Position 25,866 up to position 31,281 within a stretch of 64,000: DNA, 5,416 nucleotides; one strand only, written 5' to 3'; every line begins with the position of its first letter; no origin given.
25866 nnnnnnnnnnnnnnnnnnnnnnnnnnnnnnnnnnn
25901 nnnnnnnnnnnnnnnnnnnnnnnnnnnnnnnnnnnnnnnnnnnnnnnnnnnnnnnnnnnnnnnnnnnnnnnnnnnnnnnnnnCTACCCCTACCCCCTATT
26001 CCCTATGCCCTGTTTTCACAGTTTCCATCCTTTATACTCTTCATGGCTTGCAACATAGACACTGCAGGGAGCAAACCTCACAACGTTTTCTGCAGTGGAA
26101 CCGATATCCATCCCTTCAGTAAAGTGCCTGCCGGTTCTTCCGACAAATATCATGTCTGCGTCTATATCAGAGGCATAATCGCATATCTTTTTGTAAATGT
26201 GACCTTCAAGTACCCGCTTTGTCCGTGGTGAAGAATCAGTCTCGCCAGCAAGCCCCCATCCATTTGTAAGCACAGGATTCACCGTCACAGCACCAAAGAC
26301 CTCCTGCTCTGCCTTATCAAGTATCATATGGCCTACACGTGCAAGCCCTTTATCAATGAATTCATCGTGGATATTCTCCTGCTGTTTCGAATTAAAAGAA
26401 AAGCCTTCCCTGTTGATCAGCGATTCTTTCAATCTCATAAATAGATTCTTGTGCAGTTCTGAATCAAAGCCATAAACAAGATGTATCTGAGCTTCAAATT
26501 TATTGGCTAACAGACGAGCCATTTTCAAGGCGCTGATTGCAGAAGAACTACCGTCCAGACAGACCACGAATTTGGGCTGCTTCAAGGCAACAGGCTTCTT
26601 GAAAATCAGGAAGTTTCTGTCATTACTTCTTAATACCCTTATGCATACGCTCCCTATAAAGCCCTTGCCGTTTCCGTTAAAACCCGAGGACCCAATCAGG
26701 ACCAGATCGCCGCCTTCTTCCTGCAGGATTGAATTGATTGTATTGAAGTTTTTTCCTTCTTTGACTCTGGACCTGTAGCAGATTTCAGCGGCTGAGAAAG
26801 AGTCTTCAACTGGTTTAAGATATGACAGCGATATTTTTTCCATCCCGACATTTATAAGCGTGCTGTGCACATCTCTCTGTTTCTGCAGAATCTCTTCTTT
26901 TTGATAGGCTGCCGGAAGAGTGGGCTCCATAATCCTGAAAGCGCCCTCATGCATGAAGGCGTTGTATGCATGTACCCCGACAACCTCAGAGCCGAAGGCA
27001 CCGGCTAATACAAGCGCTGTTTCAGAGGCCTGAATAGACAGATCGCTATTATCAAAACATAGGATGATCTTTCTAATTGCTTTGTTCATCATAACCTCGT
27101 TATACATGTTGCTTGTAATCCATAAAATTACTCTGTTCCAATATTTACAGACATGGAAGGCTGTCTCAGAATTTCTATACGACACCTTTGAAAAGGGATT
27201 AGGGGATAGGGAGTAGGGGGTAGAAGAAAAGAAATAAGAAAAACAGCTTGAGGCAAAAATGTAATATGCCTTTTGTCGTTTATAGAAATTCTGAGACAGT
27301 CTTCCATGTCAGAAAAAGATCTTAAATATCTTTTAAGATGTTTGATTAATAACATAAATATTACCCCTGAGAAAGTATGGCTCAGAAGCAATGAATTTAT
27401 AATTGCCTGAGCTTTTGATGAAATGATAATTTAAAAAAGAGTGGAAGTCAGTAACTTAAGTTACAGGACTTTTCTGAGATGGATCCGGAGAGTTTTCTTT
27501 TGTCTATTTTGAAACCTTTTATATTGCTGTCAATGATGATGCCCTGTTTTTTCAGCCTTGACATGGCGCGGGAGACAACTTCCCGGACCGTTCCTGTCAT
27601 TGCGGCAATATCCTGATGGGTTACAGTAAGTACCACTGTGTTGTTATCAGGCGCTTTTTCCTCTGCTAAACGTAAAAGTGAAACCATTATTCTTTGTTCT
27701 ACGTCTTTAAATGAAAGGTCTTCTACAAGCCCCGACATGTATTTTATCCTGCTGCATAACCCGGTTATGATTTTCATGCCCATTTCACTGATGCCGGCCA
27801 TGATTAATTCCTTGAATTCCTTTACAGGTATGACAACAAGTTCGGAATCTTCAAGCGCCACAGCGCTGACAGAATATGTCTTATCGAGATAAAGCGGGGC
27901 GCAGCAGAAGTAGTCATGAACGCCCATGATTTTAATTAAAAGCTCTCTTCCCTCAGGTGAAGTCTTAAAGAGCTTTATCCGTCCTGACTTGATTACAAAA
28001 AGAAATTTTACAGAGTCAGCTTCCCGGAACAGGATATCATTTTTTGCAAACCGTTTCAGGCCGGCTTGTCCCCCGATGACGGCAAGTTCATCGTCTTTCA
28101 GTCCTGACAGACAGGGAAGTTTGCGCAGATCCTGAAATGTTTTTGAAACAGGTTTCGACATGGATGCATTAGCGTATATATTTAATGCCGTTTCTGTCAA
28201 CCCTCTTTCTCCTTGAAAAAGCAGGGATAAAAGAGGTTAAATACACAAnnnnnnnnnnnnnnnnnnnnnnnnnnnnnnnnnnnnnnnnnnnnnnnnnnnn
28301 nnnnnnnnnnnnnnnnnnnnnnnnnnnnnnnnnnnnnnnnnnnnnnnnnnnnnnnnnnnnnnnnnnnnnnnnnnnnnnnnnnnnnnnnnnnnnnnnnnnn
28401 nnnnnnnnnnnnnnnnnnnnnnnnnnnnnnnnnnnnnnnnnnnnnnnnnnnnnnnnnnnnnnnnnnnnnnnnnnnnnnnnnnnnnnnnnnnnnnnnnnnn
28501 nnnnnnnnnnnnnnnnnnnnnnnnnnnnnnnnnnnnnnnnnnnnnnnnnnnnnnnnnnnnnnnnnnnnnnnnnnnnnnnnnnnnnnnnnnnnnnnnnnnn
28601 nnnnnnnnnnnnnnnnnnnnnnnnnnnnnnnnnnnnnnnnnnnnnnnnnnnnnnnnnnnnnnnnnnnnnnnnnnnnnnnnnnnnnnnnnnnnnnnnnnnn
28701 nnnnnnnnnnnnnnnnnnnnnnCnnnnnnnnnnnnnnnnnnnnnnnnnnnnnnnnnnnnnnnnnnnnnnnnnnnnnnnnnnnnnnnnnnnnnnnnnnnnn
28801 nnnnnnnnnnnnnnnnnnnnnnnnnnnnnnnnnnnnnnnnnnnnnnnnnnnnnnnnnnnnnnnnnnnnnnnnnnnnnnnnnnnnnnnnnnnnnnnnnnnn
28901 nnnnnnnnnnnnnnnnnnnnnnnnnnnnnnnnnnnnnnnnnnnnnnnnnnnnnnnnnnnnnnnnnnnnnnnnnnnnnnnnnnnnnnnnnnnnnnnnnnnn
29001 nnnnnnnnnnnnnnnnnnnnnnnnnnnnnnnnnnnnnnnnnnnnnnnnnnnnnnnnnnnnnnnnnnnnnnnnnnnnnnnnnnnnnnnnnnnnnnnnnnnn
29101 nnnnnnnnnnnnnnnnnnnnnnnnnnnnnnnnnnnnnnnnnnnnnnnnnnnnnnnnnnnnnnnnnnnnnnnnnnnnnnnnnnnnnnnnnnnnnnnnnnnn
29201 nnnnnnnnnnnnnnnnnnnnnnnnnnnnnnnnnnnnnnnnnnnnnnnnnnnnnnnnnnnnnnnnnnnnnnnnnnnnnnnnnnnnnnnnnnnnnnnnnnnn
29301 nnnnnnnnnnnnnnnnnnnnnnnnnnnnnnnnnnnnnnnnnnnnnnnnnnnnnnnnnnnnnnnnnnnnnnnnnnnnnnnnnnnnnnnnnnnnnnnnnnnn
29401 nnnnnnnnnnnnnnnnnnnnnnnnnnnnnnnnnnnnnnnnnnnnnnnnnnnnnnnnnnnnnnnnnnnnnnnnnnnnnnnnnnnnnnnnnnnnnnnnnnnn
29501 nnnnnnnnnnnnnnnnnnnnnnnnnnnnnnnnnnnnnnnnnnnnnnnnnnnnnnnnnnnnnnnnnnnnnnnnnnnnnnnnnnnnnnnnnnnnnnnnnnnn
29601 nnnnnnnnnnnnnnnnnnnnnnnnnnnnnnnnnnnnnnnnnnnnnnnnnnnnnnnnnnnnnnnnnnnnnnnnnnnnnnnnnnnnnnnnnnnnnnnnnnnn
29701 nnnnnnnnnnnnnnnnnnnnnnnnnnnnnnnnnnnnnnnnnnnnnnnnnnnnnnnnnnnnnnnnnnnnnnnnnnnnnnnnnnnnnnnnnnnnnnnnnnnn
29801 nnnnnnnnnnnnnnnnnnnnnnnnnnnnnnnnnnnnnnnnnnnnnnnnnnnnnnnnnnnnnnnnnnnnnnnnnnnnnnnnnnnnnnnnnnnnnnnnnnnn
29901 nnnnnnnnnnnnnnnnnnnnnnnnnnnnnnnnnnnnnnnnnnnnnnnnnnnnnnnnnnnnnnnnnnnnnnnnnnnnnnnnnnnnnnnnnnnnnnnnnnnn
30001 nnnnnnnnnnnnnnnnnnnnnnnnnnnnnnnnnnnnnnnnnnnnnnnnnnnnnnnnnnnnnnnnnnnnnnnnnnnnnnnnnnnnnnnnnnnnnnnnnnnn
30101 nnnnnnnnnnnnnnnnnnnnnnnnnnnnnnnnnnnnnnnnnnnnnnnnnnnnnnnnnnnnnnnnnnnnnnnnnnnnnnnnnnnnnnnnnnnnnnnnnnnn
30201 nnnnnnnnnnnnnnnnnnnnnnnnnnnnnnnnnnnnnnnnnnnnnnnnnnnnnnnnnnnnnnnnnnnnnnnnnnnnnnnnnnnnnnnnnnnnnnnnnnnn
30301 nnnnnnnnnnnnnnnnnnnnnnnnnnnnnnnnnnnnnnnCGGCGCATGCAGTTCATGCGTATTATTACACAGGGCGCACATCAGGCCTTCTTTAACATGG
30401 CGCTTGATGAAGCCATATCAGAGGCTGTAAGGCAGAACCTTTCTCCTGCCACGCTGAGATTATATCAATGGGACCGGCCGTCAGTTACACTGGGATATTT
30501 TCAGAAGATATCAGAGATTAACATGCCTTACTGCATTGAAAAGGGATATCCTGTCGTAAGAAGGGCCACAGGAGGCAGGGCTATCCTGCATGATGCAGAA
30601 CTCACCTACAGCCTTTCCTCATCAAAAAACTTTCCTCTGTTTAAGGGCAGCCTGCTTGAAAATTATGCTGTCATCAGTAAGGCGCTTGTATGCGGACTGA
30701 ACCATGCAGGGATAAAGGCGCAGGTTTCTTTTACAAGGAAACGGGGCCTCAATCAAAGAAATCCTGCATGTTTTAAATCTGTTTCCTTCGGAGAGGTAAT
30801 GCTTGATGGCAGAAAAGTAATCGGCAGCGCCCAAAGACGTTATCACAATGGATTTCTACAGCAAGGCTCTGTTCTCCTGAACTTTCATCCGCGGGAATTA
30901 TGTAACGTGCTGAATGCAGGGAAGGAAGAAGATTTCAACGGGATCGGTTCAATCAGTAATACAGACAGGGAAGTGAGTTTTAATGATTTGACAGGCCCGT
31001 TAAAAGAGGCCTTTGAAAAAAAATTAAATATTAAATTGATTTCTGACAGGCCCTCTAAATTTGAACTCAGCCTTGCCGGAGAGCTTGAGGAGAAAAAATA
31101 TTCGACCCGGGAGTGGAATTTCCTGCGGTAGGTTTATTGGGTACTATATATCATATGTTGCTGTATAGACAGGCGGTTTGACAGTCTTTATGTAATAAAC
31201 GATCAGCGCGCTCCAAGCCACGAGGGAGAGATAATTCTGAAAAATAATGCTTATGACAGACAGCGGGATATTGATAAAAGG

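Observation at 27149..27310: Family B 160-bp palindromic element with 35-bp inverted arms; second copy at 34612-34772 with inverted core; remnant at 44059-44081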

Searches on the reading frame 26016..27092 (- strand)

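Call 31: search_protein_families(library=pfam, proteins=[window:26016-27092:-])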
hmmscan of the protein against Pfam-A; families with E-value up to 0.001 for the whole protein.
window:26016-27092:- (358 aa): 1 family
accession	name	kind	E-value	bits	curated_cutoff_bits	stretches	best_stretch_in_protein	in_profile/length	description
PF00582.32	Usp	-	1.3e-32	113.7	24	2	6-159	2-135/141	Universal stress protein family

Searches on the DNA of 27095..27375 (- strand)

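Call 59: search_dna_similar(query=window:27095-27375:-, collection=plasmids, mode=distant, max_evalue=0.001, max_rows=10)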
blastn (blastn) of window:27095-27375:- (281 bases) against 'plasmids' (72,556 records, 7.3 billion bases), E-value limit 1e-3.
No match.

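Call 60: search_dna_similar(query=window:27095-27375:-, collection=phages, mode=distant, max_evalue=0.001, max_rows=10)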
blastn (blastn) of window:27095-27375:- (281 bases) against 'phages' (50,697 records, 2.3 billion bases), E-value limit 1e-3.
No match.

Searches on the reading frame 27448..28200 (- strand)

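Call 31: search_protein_families(library=pfam, proteins=[window:27448-28200:-])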
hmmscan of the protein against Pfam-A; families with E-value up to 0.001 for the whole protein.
window:27448-28200:- (250 aa): 3 families
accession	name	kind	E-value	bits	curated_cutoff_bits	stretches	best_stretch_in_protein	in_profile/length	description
PF00027.35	cNMP_binding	-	1.9e-19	69.9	27.5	1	49-134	2-87/89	Cyclic nucleotide-binding domain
PF13545.12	HTH_Crp_2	-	1.1e-14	54.5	27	1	169-228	1-57/70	Crp-like helix-turn-helix domain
PF00325.26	Crp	-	1.6e-06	28.2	21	1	191-222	1-32/32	Bacterial regulatory proteins, crp family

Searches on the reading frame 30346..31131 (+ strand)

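Call 95: search_protein_families(library=pfam, max_evalue=0.00001, proteins=[window:30346-31131:+])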
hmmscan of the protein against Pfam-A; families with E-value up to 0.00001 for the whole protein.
window:30346-31131:+ (261 aa): 2 families
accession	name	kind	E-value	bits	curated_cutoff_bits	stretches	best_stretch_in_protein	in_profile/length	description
PF21948.1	LplA-B_cat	-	3.5e-33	115.7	27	1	14-206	2-172/200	Lipoyl protein ligase A/B catalytic domain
PF03099.24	BPL_LplA_LipB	-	1.7e-12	47.8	21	1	51-180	3-132/133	Biotin/lipoate A/B protein ligase family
